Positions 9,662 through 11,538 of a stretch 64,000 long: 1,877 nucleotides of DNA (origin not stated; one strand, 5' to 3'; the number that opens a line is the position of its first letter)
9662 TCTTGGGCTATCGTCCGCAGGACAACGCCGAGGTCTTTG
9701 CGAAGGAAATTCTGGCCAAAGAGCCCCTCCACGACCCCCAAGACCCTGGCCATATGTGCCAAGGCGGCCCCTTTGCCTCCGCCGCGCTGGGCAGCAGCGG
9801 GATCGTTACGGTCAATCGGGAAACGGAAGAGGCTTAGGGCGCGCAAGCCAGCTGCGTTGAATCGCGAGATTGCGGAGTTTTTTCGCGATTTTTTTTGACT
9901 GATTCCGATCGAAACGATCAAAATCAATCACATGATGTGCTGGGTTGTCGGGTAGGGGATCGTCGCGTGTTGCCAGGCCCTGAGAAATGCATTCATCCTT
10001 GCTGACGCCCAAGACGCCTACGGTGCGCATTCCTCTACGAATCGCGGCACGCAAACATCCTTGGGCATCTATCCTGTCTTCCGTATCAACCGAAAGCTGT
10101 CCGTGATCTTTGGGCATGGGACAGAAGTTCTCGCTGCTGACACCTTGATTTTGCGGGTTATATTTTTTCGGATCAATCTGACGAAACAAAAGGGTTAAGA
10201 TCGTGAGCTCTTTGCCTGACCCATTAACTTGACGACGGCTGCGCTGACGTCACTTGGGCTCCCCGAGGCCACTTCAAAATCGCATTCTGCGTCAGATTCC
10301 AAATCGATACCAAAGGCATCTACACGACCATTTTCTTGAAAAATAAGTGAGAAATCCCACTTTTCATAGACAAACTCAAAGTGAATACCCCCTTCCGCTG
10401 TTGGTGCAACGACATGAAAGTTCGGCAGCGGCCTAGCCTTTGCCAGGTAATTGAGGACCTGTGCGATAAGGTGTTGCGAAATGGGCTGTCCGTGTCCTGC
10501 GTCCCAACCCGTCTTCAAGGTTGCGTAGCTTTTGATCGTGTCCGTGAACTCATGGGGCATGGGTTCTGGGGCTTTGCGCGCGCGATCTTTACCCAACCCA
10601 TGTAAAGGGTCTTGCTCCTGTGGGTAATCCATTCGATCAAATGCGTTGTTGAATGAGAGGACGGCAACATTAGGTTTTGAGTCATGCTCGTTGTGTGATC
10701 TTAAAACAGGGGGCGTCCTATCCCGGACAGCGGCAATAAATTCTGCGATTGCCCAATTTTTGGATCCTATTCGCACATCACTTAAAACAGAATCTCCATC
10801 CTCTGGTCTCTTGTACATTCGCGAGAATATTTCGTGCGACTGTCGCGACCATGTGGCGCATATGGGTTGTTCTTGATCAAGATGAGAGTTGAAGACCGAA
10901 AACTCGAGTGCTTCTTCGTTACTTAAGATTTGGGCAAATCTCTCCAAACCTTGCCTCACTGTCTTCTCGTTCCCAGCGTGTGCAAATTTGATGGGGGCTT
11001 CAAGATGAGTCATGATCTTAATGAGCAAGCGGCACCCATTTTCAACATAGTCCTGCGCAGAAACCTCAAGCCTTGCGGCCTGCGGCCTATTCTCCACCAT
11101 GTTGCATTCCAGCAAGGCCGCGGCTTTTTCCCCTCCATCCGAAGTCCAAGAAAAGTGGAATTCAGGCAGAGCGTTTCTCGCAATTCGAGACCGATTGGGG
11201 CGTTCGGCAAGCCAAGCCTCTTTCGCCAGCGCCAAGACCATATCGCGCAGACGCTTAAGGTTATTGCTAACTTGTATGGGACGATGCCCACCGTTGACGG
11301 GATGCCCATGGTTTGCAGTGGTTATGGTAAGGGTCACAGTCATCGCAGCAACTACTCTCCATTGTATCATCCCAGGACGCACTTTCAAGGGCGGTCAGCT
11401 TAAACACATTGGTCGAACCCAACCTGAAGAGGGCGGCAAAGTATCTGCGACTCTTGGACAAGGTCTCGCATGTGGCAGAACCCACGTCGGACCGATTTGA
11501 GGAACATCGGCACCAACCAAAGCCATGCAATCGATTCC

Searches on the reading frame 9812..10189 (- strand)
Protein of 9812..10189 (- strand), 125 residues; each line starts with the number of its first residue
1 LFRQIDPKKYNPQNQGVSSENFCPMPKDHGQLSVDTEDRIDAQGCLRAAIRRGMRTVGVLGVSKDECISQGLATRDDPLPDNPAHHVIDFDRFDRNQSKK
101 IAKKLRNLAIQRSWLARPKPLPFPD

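Call 90: search_protein_families(library=padloc, proteins=[window:9812-10189:-], max_evalue=0.01)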
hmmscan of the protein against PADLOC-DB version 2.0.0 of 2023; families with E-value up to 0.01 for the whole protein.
window:9812-10189:- (125 aa): 4 families
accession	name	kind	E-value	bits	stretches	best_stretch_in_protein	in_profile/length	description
PDLC04579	PDC-M32B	-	7.3e-27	92.4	1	1-115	7-119/123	-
PDLC04578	PDC-M32B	-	1.7e-23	81.5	1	1-116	7-126/131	-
PDLC04581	PDC-M32B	-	4.7e-09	34.5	1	53-117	23-86/91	-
PDLC04580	PDC-M32B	-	1.4e-07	29.7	1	2-105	17-120/132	-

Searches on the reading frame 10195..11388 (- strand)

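Call 65: search_protein_families(library=padloc, proteins=[window:10195-11388:-], max_evalue=0.00001)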
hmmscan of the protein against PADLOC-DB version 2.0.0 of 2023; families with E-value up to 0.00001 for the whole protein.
window:10195-11388:- (397 aa): 4 families
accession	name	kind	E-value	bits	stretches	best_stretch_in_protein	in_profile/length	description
PDLC04575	PDC-M32A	-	1.6e-13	48.5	1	37-165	22-147/375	-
PDLC04577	PDC-M32A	-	2.4e-13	47.9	1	287-376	275-364/384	-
PDLC04576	PDC-M32A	-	3.3e-12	43.8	1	277-387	257-368/375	-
PDLC04574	PDC-M32A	-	1.5e-10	38.6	0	37-166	23-147/376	-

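Call 66: search_protein_families(library=ncbifam, proteins=[window:10195-11388:-], max_evalue=1e-10)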
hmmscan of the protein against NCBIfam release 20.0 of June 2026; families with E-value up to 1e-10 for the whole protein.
window:10195-11388:- (397 aa): 0 families
